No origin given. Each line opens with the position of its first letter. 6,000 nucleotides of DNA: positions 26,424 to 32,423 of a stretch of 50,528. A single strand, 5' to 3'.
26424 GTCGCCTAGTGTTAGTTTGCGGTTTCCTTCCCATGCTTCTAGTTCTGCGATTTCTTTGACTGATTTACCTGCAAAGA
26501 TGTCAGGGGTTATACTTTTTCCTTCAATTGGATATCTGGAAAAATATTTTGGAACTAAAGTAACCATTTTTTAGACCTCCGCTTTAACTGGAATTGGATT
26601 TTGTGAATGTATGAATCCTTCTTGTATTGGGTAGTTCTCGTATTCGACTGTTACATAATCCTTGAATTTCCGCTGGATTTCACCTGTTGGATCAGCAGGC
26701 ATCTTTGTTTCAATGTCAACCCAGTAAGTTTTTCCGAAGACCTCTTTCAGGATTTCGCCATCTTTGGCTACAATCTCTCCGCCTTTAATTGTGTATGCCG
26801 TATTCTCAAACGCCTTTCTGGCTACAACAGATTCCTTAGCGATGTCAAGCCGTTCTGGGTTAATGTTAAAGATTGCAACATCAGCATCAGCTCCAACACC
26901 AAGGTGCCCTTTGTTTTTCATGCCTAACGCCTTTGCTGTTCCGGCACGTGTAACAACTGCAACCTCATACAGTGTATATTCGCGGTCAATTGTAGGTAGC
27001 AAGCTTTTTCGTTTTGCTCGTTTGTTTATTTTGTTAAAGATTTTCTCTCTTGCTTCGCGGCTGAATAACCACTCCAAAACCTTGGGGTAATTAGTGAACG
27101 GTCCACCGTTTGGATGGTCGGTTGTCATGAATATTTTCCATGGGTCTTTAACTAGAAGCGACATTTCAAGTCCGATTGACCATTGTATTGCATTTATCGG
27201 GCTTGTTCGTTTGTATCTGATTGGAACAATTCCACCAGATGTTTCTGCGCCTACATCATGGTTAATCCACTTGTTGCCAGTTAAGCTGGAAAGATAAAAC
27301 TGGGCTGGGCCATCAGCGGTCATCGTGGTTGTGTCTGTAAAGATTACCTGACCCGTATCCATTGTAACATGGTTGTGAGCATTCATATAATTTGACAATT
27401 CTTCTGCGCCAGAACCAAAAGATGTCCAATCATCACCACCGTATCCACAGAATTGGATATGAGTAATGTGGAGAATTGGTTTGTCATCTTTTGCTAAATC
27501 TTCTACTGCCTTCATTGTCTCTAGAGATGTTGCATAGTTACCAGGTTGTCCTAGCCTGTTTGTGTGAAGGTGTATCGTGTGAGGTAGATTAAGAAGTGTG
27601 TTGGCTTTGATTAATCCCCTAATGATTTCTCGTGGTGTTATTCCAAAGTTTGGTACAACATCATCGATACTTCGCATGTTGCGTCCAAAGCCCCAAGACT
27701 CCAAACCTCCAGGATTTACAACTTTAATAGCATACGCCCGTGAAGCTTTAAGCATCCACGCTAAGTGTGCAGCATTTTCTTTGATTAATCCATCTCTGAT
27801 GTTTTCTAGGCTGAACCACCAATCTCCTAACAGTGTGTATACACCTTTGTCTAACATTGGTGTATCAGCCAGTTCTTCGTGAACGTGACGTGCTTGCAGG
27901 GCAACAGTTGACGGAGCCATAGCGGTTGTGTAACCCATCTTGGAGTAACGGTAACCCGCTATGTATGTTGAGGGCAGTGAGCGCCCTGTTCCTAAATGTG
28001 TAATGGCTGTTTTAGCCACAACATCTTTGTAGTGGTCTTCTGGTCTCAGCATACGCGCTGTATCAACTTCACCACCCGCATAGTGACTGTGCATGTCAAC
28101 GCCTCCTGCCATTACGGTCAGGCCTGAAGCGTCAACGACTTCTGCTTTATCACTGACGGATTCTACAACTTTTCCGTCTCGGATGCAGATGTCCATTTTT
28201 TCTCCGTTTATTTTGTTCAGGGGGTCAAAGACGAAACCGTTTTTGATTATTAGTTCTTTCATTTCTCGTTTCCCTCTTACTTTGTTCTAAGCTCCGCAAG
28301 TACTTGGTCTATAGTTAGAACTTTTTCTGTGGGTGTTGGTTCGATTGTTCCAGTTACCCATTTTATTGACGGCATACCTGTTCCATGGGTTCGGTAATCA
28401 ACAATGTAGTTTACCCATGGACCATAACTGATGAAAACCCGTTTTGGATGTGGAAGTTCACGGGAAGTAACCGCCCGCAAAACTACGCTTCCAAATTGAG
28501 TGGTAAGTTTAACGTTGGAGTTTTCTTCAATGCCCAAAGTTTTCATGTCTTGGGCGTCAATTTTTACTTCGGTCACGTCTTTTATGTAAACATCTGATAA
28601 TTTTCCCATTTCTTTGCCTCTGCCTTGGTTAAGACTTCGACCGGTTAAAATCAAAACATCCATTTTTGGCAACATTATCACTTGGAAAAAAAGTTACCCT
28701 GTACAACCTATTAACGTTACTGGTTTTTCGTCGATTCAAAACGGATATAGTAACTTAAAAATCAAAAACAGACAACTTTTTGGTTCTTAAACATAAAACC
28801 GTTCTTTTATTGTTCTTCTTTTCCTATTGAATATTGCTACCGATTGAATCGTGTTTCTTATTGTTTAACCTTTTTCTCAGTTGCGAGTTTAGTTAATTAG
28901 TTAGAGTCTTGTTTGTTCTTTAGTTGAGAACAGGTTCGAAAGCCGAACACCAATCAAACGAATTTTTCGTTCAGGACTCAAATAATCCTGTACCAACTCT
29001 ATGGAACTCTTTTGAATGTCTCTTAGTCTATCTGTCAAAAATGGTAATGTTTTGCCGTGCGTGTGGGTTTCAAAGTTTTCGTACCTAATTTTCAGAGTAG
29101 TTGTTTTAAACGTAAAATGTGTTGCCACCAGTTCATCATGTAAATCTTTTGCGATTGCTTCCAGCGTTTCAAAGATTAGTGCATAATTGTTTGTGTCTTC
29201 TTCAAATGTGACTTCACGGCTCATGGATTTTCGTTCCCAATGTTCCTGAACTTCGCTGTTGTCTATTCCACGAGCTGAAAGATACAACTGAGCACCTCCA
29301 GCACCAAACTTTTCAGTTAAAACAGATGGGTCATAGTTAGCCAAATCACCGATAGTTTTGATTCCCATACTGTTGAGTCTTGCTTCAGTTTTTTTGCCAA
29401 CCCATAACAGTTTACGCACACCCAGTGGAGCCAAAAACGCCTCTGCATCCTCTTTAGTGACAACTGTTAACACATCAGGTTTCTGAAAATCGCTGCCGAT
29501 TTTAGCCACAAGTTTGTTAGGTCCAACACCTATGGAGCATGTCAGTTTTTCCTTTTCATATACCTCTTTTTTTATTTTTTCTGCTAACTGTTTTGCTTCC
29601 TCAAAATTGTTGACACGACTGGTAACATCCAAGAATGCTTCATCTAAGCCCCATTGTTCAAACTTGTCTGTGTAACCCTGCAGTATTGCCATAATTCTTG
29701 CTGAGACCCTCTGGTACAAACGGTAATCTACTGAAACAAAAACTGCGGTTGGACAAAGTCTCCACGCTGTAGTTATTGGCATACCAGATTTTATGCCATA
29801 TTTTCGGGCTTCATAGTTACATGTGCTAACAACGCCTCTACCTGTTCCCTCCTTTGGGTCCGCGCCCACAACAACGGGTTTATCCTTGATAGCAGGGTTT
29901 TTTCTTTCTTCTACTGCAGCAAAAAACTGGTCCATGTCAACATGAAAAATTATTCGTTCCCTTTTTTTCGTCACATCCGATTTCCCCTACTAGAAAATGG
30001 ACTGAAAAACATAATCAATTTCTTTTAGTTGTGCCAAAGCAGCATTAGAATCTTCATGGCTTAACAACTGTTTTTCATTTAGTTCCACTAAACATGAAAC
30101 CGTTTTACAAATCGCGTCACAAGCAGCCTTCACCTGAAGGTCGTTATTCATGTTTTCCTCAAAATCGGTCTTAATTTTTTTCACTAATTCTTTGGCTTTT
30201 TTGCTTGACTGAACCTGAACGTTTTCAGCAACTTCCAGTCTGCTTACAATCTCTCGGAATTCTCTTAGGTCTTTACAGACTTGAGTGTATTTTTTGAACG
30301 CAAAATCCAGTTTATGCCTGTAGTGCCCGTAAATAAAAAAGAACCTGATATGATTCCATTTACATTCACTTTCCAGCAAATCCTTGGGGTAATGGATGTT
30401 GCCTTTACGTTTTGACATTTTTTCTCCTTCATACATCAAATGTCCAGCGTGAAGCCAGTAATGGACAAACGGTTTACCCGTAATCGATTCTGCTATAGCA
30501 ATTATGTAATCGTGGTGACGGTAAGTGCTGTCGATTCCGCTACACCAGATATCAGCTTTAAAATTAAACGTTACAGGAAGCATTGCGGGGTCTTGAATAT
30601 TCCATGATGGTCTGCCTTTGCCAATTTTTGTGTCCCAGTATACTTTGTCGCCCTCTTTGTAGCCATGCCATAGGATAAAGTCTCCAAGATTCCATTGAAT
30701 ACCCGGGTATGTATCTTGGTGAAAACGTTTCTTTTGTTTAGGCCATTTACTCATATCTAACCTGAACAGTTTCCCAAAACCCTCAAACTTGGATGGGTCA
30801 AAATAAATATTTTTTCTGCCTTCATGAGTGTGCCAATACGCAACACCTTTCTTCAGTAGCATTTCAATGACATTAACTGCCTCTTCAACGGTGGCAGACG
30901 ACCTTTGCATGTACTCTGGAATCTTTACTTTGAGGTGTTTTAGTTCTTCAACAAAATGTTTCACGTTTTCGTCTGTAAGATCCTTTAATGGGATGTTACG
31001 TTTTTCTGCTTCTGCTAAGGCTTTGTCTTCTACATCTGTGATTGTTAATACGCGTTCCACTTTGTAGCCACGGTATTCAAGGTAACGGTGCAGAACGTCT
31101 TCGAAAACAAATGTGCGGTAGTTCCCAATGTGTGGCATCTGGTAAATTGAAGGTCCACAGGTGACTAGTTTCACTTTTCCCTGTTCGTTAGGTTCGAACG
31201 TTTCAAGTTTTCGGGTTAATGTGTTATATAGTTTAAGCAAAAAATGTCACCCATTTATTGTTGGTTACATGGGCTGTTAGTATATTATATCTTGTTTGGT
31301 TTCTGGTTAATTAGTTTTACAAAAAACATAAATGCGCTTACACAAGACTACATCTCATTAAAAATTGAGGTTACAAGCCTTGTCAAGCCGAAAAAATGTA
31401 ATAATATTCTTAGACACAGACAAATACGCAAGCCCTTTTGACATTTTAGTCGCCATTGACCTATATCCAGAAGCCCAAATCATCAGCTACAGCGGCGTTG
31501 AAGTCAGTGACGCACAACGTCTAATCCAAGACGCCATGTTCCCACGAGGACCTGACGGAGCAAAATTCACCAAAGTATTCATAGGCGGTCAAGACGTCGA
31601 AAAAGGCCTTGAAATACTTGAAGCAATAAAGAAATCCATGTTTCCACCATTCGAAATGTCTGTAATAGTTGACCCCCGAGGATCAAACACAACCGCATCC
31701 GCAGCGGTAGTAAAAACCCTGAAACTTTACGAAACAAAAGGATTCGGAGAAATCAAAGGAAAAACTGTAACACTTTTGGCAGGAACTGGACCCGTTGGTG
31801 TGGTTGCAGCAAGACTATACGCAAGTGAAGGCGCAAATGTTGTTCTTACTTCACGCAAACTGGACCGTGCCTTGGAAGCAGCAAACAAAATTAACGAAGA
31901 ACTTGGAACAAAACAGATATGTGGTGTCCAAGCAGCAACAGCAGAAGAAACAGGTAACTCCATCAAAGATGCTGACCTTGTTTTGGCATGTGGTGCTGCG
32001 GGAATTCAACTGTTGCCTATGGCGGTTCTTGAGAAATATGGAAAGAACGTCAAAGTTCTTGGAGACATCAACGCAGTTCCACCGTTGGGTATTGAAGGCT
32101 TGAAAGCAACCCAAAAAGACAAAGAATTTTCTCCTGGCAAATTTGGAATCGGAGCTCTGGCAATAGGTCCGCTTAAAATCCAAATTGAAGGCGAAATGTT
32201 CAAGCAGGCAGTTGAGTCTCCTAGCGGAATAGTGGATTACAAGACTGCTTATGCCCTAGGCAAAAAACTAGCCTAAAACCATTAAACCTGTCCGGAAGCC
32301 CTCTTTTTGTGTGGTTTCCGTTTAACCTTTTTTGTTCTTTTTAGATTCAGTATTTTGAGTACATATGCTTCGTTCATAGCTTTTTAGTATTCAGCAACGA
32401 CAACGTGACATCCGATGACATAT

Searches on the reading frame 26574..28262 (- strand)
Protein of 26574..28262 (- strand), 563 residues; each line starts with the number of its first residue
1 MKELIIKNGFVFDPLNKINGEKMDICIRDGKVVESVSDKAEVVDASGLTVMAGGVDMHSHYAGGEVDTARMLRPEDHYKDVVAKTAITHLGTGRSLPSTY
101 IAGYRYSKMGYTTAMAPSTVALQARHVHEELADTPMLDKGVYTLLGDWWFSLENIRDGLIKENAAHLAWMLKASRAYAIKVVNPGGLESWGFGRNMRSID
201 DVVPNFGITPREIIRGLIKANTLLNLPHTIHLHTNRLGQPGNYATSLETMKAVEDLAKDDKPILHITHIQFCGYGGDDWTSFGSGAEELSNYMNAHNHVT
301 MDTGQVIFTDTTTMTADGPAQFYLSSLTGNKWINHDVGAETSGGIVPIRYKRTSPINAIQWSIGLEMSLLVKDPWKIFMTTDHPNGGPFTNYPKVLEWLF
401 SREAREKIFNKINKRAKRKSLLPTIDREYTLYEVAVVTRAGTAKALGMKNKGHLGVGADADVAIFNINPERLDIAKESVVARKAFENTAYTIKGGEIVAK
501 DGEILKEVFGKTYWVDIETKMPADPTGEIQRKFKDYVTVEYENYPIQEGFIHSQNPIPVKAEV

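Call 64: search_protein_families(library=pfam, proteins=[window:26574-28262:-], max_evalue=0.00001)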
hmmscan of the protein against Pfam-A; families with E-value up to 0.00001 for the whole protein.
window:26574-28262:- (563 aa): 2 families
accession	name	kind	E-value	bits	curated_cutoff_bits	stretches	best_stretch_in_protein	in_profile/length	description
PF07969.17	Amidohydro_3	-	5.4e-63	214.5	29.7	1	41-499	1-472/472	Amidohydrolase family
PF01979.26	Amidohydro_1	-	7.4e-08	32.4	25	0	430-498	282-345/345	Amidohydrolase family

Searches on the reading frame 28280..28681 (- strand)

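Call 64: search_protein_families(library=pfam, proteins=[window:28280-28681:-], max_evalue=0.00001)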
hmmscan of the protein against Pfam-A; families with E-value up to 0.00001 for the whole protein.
window:28280-28681:- (134 aa): 1 family
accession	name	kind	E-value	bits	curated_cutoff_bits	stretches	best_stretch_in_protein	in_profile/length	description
PF01568.27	Molydop_binding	-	2.4e-11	44.1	26.8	1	12-107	4-107/110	Molydopterin dinucleotide binding domain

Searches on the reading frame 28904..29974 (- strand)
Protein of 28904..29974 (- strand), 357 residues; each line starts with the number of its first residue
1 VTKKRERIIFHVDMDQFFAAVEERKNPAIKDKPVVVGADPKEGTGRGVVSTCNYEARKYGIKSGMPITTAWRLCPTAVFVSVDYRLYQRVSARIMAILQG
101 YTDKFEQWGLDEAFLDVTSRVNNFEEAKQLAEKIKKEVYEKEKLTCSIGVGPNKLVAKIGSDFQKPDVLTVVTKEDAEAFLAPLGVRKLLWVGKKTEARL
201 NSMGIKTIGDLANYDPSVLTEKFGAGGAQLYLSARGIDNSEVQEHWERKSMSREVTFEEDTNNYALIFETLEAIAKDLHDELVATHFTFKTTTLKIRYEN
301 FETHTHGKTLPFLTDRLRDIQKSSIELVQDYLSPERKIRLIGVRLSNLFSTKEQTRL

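Call 64: search_protein_families(library=pfam, proteins=[window:28904-29974:-], max_evalue=0.00001)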
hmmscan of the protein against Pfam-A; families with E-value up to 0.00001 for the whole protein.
window:28904-29974:- (357 aa): 3 families
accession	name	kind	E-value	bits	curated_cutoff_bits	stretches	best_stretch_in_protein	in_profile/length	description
PF00817.25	IMS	-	9.5e-54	181.8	23.2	1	12-162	1-148/148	impB/mucB/samB family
PF11799.13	IMS_C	-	1.6e-20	74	20.7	1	248-354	1-106/109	impB/mucB/samB family C-terminal domain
PF21999.2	IMS_HHH_1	-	1.6e-09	38.5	27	1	192-238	6-53/53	DNA polymerase-iota, thumb domain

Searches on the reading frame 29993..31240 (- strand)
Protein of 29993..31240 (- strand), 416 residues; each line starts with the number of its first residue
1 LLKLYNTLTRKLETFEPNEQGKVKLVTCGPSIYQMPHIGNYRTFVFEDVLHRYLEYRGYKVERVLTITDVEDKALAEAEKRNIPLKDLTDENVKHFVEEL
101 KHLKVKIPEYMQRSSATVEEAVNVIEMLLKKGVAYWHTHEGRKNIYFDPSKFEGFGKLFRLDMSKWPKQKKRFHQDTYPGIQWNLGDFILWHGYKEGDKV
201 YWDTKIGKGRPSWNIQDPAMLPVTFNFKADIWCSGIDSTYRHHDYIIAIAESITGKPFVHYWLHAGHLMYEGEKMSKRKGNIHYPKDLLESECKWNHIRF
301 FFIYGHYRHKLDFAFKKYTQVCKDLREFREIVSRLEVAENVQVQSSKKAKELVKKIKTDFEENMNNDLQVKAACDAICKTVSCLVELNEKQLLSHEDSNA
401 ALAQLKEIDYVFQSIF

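Call 64: search_protein_families(library=pfam, proteins=[window:29993-31240:-], max_evalue=0.00001)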
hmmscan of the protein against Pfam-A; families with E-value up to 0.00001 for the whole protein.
window:29993-31240:- (416 aa): 4 families
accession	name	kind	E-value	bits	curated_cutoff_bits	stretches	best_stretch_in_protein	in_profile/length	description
PF01406.26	tRNA-synt_1e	-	2.5e-70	237.7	27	1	15-320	2-298/301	tRNA synthetases class I (C) catalytic domain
PF09334.17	tRNA-synt_1g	-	2.2e-15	56.7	20.1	1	26-138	3-117/391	tRNA synthetases class I (M)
PF00133.28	tRNA-synt_1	-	7.1e-08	32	22.7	0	226-311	326-411/414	tRNA synthetases class I (I, L, M and V)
PF01921.24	tRNA-synt_1f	-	1e-07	31.7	27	0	20-125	20-122/360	tRNA synthetases class I (K)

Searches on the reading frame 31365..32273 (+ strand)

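Call 64: search_protein_families(library=pfam, proteins=[window:31365-32273:+], max_evalue=0.00001)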
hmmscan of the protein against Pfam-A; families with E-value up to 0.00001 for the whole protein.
window:31365-32273:+ (303 aa): 1 family
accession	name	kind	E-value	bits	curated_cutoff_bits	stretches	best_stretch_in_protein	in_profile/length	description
PF09176.16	Mpt_N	-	6e-24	84.4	27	1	24-104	1-80/81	Methylene-tetrahydromethanopterin dehydrogenase, N-terminal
